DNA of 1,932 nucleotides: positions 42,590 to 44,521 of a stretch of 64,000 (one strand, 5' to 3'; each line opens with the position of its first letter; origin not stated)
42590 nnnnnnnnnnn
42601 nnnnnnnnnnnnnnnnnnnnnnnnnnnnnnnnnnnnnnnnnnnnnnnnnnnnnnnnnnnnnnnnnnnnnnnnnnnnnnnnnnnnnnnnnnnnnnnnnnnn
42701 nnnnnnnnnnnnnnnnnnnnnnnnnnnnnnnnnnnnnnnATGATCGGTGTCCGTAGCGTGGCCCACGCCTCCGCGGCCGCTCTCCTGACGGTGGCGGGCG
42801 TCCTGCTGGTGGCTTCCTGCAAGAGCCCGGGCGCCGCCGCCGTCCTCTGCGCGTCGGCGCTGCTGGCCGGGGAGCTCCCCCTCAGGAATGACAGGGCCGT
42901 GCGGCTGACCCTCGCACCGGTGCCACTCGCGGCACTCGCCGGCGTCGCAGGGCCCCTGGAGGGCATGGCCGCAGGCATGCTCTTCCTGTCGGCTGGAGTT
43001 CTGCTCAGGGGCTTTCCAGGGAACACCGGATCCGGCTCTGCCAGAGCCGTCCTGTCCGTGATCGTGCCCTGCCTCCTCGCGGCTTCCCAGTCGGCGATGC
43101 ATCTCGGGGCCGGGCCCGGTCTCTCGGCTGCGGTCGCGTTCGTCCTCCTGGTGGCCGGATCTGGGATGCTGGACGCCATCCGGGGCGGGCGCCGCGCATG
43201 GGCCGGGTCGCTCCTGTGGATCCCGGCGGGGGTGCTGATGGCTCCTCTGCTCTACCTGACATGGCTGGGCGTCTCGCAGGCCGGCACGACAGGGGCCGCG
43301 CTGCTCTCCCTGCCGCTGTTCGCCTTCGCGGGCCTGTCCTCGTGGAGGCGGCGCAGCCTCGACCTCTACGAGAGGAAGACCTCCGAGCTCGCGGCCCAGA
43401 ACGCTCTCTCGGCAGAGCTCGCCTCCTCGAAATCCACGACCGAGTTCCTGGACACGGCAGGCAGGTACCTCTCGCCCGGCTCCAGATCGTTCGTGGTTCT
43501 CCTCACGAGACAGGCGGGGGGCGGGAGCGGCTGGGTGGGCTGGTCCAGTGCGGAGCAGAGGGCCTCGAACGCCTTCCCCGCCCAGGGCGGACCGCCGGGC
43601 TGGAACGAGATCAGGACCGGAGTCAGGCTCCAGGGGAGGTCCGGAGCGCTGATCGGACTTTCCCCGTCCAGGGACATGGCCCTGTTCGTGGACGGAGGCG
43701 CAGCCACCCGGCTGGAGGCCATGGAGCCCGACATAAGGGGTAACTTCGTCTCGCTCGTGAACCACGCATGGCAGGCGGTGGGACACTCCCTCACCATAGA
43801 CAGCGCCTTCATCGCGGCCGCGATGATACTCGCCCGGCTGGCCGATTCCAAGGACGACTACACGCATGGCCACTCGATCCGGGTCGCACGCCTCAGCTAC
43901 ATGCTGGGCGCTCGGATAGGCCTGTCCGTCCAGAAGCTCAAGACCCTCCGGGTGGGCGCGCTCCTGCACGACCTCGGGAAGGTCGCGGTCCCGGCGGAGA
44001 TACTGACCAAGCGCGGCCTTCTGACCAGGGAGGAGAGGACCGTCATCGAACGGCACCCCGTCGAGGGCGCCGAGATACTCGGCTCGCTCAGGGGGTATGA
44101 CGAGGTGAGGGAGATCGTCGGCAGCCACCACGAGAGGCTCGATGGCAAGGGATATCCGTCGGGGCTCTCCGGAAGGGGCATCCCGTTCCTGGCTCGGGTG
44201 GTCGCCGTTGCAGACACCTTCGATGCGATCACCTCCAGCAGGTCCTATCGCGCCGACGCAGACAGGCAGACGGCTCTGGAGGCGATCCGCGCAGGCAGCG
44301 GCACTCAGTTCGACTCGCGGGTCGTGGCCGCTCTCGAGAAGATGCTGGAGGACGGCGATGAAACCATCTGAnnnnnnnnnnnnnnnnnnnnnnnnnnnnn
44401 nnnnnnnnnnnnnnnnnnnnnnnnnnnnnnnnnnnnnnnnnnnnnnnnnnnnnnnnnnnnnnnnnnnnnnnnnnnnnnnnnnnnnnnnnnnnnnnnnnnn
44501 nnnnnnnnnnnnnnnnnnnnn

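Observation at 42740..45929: Tandem membrane HD-GYP paralogs, the second with a degenerate active site, next to the pilin operon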

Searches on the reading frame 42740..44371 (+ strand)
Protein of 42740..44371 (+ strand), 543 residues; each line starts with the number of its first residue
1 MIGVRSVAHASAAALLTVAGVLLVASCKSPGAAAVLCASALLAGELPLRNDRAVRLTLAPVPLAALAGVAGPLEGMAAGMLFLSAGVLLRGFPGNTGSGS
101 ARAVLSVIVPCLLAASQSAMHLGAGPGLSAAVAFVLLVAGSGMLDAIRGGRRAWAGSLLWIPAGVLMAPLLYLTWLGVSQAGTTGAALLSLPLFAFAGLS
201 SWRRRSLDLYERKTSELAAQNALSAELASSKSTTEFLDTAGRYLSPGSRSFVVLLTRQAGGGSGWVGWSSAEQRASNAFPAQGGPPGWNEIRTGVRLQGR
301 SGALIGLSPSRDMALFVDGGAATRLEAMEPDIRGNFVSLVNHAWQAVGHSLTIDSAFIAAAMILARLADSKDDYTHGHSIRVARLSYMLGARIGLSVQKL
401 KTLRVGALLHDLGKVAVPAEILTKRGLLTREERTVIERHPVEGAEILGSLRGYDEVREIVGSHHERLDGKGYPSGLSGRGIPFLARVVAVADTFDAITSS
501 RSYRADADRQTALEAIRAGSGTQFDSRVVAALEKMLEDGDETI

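Call 5: search_protein_families(library=pfam, proteins=[window:42740-44371:+], max_evalue=0.1)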
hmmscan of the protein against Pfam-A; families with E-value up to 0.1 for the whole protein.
window:42740-44371:+ (543 aa): 3 families
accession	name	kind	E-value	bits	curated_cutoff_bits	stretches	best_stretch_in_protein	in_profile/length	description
PF13487.12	HD_5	-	2e-39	135.5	27.2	1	364-528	3-170/170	HD domain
PF01966.28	HD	-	3.3e-20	72.9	22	1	377-496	3-115/116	HD domain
PF08668.18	HDOD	-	0.0012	18.8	22.9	1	374-418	94-136/196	HDOD domain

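Call 6: search_protein_families(library=ncbifam, proteins=[window:42740-44371:+], max_evalue=0.1)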
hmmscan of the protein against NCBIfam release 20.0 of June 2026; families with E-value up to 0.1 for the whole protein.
window:42740-44371:+ (543 aa): 6 families
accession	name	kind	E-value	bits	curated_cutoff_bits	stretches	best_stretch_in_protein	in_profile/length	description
NF053512.1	nitric_RR_NosR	exception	1.7e-35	122.8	400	1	353-538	170-356/422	response regulator c-di-GMP phosphodiesterase, NosR family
TIGR00277.1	HDIG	domain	1.8e-11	43.7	27.6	1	377-465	7-83/84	HDIG domain-containing metalloprotein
NF045665.1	NTPtran_DVU1551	equivalog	0.00085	18.4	315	1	363-463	207-287/359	DVU_1551 family NTP transferase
TIGR03319.1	RNase_Y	equivalog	0.0027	16.2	454.35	1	377-420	332-371/514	ribonuclease Y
TIGR02578.2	cas_TM1811_Csm1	equivalog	0.0062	15.2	170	1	403-513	4-94/753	type III-A CRISPR-associated protein Cas10/Csm1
TIGR01596.1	cas3_HD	equivalog_domain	0.082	13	43.45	0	378-416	4-46/178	CRISPR-associated endonuclease Cas3''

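Call 7: search_solved_structures(query=window:42740-44371:+, max_evalue=0.001, show_alignments=3)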
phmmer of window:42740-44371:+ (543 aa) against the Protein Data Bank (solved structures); distinct sequences matched with E-value up to 0.001: 6.
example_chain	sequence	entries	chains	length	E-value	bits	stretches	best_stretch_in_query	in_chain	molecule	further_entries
5z7c_A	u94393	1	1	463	2.2e-37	132.1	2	351-534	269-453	3'3'-cGAMP-specific phosphodiesterase 3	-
4r8z_A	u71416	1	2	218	7.4e-26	94.1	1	363-532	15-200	Cyclic di-GMP phosphodiesterase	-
4mcw_A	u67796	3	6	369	3.9e-25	91.7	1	365-527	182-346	Metal dependent phosphohydrolase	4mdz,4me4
9rbz_A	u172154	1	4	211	9.6e-22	80.5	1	368-537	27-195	HD domain/sensory box protein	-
9rc0_A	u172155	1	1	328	3.3e-21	78.7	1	368-537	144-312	HD domain/sensory box protein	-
3tm8_A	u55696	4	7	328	1.2e-12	50.5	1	365-510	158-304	Uncharacterized protein | Uncharacterized protein Bd1817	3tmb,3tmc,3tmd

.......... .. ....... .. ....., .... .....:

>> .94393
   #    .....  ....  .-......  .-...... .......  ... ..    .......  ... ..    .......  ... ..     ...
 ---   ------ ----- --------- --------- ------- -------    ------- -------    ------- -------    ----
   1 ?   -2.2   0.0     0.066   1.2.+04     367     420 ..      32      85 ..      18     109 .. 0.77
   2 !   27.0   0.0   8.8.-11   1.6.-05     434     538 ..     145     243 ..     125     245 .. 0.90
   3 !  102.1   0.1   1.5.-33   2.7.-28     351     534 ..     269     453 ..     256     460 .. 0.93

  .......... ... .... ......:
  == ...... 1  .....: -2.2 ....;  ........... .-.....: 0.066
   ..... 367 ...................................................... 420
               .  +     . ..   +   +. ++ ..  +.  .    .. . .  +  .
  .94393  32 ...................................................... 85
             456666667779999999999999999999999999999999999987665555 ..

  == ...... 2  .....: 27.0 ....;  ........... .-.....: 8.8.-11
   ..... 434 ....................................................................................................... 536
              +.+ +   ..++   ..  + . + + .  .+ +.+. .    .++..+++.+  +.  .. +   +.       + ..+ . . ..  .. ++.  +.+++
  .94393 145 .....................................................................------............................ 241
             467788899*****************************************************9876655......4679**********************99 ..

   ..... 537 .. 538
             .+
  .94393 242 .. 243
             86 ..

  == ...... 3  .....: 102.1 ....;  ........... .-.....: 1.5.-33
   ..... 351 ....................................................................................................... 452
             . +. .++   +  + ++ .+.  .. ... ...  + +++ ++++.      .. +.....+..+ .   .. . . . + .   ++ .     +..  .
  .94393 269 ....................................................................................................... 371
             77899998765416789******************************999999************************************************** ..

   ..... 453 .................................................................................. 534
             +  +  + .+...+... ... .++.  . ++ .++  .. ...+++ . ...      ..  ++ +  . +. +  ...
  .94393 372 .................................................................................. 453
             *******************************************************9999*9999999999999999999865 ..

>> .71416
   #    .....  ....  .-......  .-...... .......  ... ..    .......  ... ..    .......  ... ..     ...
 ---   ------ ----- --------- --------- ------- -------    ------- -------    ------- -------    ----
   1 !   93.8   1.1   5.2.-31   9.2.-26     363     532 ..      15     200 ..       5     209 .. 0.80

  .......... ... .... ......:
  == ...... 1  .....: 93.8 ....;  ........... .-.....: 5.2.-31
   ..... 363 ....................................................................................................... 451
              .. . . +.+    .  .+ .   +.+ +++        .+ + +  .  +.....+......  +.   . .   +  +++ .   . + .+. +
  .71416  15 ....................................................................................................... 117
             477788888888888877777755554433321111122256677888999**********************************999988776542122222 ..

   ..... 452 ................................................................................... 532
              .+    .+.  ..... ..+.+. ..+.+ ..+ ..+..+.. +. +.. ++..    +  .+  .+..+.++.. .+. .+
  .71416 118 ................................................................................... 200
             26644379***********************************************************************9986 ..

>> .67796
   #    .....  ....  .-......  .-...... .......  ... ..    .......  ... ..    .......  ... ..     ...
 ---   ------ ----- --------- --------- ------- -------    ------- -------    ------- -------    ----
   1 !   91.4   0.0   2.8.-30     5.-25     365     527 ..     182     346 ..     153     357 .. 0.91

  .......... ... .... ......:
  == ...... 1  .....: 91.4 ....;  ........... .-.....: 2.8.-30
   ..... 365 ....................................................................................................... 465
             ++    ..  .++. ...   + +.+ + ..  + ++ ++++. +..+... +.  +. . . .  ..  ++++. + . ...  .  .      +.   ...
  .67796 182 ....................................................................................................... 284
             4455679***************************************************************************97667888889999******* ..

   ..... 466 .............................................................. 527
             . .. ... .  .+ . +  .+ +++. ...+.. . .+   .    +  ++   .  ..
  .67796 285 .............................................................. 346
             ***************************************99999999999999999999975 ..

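Call 65: find_homologous_proteins(query=window:42740-44371:+, max_evalue=1e-40)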
Query window:42740-44371:+ (543 aa): 87 proteins with E <= 1e-40 among 8000 candidates.
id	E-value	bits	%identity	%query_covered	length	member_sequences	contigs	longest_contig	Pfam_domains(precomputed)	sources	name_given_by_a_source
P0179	0.0e+0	1151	100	100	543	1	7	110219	PF13487.13,PF01966.29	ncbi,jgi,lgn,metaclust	metaclust:\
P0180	2.9e-168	579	59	94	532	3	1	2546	PF13487.13,PF01966.29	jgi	jgi:putative nucleotidyltransferase with HDIG domain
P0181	2.7e-167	576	59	92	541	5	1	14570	PF13487.13,PF01966.29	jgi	jgi:putative nucleotidyltransferase with HDIG domain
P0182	1.2e-160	554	66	77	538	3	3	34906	PF13487.13,PF01966.29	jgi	-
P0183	1.7e-153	530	53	94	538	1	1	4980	PF13487.13,PF01966.29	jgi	jgi:putative nucleotidyltransferase with HDIG domain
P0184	1.4e-139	484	51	91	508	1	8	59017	PF13487.13,PF01966.29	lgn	-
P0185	5.2e-139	482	52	91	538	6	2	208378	PF13487.13,PF01966.29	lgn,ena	-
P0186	1.3e-137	478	50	95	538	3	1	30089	PF13487.13,PF01966.29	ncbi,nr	ncbi:HD-GYP domain-containing protein [Candidatus Fermentibacteria bacterium]|nr:HD-GYP domain-conta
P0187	3.0e-131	457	66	60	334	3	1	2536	PF13487.13,PF01966.29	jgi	jgi:putative nucleotidyltransferase with HDIG domain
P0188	2.2e-120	421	56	68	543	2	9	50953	PF13487.13,PF01966.29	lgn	-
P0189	1.2e-118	415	48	93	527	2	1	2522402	PF13487.13,PF01966.29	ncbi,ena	-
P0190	4.5e-117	410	57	64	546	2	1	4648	PF13487.13,PF01966.29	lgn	-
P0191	7.3e-117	409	47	97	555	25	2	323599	PF13487.13,PF01966.29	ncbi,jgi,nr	ncbi:MAG TPA: HD-GYP domain-containing protein [Candidatus Fermentibacter daniensis]|nr:HD-GYP domai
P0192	9.4e-116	406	54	70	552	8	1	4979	PF13487.13,PF01966.29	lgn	-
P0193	1.7e-115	405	55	74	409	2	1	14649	PF13487.13,PF01966.29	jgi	jgi:putative nucleotidyltransferase with HDIG domain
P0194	3.1e-115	404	47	95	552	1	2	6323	PF13487.13,PF01966.29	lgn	-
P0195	2.0e-110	388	55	67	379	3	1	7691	PF13487.13,PF01966.29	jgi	-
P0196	3.8e-107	377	43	94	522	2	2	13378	PF13487.13,PF01966.29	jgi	jgi:putative nucleotidyltransferase with HDIG domain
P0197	8.1e-106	373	45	87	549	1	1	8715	PF13487.13,PF01966.29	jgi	jgi:putative nucleotidyltransferase with HDIG domain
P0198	2.5e-104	368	49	64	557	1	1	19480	PF13487.13,PF01966.29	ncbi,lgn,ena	-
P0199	4.3e-103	364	45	75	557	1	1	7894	PF13487.13,PF01966.29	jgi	jgi:putative nucleotidyltransferase with HDIG domain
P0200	5.0e-99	350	45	81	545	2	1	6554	PF13487.13,PF01966.29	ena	-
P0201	9.6e-99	349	45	75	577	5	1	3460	PF13487.13,PF01966.29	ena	-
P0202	2.9e-97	345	49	67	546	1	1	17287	PF13487.13,PF01966.29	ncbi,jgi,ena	-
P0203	1.1e-96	343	46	69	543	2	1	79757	PF13487.13,PF01966.29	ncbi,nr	ncbi:MAG: HD-GYP domain-containing protein [Candidatus Aegiribacteria sp.]|nr:HD-GYP domain-containi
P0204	2.2e-96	342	47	69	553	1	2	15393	PF13487.13,PF01966.29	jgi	-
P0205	3.6e-96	341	47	69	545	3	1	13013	PF13487.13,PF01966.29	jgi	-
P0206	7.3e-96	340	41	94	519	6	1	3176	PF13487.13,PF01966.29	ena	-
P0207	7.7e-96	340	48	69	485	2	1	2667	PF13487.13,PF01966.29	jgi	-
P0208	1.4e-95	339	41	94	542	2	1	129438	PF13487.13,PF01966.29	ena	-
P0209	5.7e-95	337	41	93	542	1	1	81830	PF13487.13,PF01966.29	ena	-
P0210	1.7e-94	335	41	89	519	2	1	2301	PF13487.13,PF01966.29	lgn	-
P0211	2.5e-94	335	48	63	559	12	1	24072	PF13487.13,PF01966.29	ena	-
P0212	1.2e-93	333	40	93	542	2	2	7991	PF13487.13,PF01966.29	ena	-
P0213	1.6e-93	332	47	69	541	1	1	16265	PF13487.13,PF01966.29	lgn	-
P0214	2.5e-93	332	38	94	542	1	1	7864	PF13487.13,PF01966.29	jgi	jgi:putative nucleotidyltransferase with HDIG domain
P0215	2.9e-93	331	48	66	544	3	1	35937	PF13487.13,PF01966.29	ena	-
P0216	3.6e-93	331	48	63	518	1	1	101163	PF13487.13,PF01966.29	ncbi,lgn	-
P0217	4.6e-93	331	47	68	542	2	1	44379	PF13487.13,PF01966.29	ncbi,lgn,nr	ncbi:MAG: HD-GYP domain-containing protein [Candidatus Fermentibacteraceae bacterium]|nr:HD-GYP doma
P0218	4.6e-93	331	47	72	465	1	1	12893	PF13487.13,PF01966.29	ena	-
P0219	4.7e-93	331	48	69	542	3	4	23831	PF13487.13,PF01966.29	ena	-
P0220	1.1e-92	330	47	68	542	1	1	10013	PF13487.13,PF01966.29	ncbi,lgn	ncbi:MAG: HD-GYP domain-containing protein [Candidatus Fermentibacteria bacterium]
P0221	1.2e-92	329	38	95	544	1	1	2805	PF13487.13,PF01966.29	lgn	-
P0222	2.0e-92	329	47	68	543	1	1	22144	PF13487.13,PF01966.29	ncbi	-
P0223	2.8e-92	328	47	68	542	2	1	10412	PF13487.13,PF01966.29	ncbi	-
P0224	3.9e-92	328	40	93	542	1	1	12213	PF13487.13,PF01966.29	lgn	-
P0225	4.1e-92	328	48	69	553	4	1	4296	PF13487.13,PF01966.29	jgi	-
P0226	4.5e-92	327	46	69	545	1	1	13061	PF13487.13,PF01966.29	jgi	jgi:putative nucleotidyltransferase with HDIG domain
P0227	4.8e-92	327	46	64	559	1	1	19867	PF13487.13,PF01966.29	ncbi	-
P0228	5.1e-92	327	47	69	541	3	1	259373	PF13487.13,PF01966.29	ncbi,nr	ncbi:MAG: hypothetical protein AVO35_02775 [Candidatus Aegiribacteria sp. MLS_C]|nr:MAG: hypothetica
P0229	5.4e-92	327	47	63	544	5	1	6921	PF13487.13,PF01966.29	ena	-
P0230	7.4e-92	327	40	97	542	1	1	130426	PF13487.13,PF01966.29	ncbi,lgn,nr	ncbi:MAG: HD domain-containing protein [Candidatus Aegiribacteria sp.]|nr:HD domain-containing prote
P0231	8.8e-92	327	45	65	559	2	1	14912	PF13487.13,PF01966.29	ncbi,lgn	-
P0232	9.4e-92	326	40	94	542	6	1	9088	PF13487.13,PF01966.29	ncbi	-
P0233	9.7e-92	326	47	63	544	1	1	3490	PF13487.13,PF01966.29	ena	-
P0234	1.1e-91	326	53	57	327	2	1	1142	PF13487.13,PF01966.29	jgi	jgi:putative nucleotidyltransferase with HDIG domain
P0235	1.3e-91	326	42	69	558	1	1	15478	PF13487.13,PF01966.29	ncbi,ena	-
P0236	1.4e-91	326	47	68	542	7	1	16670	PF13487.13,PF01966.29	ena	-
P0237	2.0e-91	325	46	67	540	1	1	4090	PF13487.13,PF01966.29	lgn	-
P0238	3.7e-91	324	44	69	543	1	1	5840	PF13487.13,PF01966.29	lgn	-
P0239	1.6e-90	322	46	68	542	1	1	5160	PF13487.13,PF01966.29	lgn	-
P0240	1.6e-90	322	46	68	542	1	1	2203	PF13487.13,PF01966.29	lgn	-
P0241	3.1e-90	321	44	67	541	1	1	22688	PF13487.13,PF01966.29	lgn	-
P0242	1.9e-89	319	43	72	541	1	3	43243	PF13487.13,PF01966.29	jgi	-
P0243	1.9e-89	319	47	68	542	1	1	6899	PF13487.13,PF01966.29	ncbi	-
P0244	2.6e-89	318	44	69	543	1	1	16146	PF13487.13,PF01966.29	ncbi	-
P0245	6.1e-89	317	46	68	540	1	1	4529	PF13487.13,PF01966.29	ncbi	-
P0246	2.3e-88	315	39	93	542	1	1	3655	PF13487.13,PF01966.29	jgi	-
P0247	4.2e-88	314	45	68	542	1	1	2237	PF13487.13,PF01966.29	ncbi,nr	ncbi:MAG: HD domain-containing protein [Candidatus Aegiribacteria sp.]|nr:HD domain-containing prote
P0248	7.8e-88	313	46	66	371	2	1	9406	PF13487.13,PF01966.29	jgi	jgi:putative nucleotidyltransferase with HDIG domain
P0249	9.4e-88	313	47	62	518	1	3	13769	PF13487.13,PF01966.29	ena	-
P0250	2.2e-87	312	40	77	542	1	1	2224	PF13487.13,PF01966.29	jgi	jgi:putative nucleotidyltransferase with HDIG domain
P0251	1.6e-86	309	48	60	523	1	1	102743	PF13487.13,PF01966.29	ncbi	-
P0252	1.4e-85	306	44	70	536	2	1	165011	PF13487.13,PF01966.29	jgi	-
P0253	7.9e-55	205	44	31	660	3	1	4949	PF08668.19,PF13487.13,PF01966.29,PF00072.31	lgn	-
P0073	1.2e-48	184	38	32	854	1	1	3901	PF13487.13,PF01966.29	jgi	jgi:putative nucleotidyltransferase with HDIG domain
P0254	1.6e-44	171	46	35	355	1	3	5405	PF13487.13,PF01966.29,PF00072.31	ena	-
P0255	2.0e-44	170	46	35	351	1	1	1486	PF13487.13,PF01966.29,PF00072.31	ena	-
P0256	3.1e-44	170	46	35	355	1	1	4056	PF13487.13,PF01966.29,PF00072.31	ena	-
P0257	3.1e-44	170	46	35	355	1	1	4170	PF13487.13,PF01966.29,PF00072.31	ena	-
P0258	1.5e-43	167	46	35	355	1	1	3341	PF13487.13,PF01966.29,PF00072.31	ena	-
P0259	2.1e-43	167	46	35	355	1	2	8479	PF13487.13,PF01966.29,PF00072.31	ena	-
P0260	2.7e-43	167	51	32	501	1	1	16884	PF13487.13,PF01966.29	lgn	-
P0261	4.0e-43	166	50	32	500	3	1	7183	PF13487.13,PF01966.29,PF17159.11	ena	-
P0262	1.1e-41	161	50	31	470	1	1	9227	PF13487.13,PF01966.29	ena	-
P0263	2.1e-41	160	49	33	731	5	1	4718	PF00672.31,PF13487.13,PF01966.29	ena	-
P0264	6.1e-41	159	51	31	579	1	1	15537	PF13487.13,PF01966.29,PF00990.27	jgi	jgi:diguanylate cyclase (GGDEF)-like protein/putative nucleotidyltransferase with HDIG domain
